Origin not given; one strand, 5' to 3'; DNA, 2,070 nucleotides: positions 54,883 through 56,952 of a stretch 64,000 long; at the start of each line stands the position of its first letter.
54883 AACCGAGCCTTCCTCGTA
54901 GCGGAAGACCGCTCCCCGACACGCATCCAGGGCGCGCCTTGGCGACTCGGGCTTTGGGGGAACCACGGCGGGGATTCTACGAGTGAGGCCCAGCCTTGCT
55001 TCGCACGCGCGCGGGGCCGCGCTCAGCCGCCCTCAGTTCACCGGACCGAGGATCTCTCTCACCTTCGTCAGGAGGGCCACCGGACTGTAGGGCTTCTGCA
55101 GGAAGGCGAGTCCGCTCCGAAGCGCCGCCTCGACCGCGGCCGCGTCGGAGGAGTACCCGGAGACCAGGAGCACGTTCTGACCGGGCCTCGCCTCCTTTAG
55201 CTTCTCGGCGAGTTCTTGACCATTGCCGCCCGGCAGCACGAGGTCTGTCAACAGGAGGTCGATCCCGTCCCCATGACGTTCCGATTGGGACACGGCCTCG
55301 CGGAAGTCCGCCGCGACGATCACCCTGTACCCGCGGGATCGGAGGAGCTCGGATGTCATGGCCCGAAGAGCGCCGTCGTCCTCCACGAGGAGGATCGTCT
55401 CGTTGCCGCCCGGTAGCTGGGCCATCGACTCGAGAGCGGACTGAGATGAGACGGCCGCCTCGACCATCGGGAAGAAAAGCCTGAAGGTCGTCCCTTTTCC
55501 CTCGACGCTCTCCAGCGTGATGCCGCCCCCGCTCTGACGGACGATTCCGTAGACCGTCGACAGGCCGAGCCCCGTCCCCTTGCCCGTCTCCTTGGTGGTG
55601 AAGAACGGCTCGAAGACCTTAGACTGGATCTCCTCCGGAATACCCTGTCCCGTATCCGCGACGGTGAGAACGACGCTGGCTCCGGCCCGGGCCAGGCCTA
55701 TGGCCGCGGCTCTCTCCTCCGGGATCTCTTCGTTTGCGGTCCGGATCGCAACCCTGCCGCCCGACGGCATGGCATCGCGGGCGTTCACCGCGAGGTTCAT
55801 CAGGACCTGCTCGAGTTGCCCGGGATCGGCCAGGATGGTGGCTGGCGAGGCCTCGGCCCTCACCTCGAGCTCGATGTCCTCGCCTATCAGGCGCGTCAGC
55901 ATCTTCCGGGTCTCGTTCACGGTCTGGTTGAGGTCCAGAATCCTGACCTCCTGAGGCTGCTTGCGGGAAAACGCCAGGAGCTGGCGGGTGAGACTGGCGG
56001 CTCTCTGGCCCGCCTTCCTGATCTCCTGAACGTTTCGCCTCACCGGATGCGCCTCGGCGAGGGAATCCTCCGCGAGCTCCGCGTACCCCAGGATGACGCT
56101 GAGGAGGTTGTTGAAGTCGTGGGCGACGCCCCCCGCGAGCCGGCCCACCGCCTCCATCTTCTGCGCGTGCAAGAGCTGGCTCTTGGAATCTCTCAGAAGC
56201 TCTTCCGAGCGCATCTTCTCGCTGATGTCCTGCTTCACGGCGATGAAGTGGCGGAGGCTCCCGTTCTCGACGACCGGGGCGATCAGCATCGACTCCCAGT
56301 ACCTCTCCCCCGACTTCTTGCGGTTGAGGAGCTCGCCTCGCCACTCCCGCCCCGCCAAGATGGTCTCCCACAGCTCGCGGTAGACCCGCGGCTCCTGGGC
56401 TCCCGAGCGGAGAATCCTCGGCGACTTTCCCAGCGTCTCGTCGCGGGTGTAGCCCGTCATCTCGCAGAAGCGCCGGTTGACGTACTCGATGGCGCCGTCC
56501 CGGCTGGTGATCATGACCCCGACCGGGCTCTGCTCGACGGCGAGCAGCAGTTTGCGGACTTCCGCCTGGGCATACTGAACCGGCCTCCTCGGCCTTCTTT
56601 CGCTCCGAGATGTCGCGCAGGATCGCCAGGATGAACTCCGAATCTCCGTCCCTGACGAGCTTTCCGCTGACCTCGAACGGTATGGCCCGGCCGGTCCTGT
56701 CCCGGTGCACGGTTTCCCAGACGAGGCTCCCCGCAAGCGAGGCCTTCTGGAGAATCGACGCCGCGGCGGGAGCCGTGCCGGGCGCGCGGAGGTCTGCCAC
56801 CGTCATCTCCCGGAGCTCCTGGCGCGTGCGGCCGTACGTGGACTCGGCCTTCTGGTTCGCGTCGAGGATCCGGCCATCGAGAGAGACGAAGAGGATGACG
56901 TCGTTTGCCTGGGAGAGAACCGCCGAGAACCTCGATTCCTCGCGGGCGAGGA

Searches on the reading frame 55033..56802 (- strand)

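Call 58: search_protein_families(library=pfam, proteins=[window:55033-56802:-])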
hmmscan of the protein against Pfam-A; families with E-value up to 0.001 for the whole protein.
window:55033-56802:- (589 aa): 8 families
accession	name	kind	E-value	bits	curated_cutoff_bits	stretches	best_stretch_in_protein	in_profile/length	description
PF02518.31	HATPase_c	-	3.4e-24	85.8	26.4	1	326-446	2-109/111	Histidine kinase-, DNA gyrase B-, and HSP90-like ATPase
PF00989.32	PAS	-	5.3e-18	65.5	22.6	1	88-193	6-113/113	PAS fold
PF13426.13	PAS_9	-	6.7e-18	65.3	27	1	93-195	1-103/103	PAS domain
PF00072.30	Response_reg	-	9.7e-18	64.8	30.2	1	470-581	1-110/111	Response regulator receiver domain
PF00512.31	HisKA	-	2.5e-11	43.9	26.9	1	220-282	3-64/66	His Kinase A (phospho-acceptor) domain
PF08448.16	PAS_4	-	1.9e-10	41.4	23.1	1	89-196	1-108/110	PAS fold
PF08447.18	PAS_3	-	1.9e-09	38.1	25.6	1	106-189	2-88/89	PAS fold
PF13188.13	PAS_8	-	3.3e-09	36.7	21.8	1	87-133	5-49/65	PAS domain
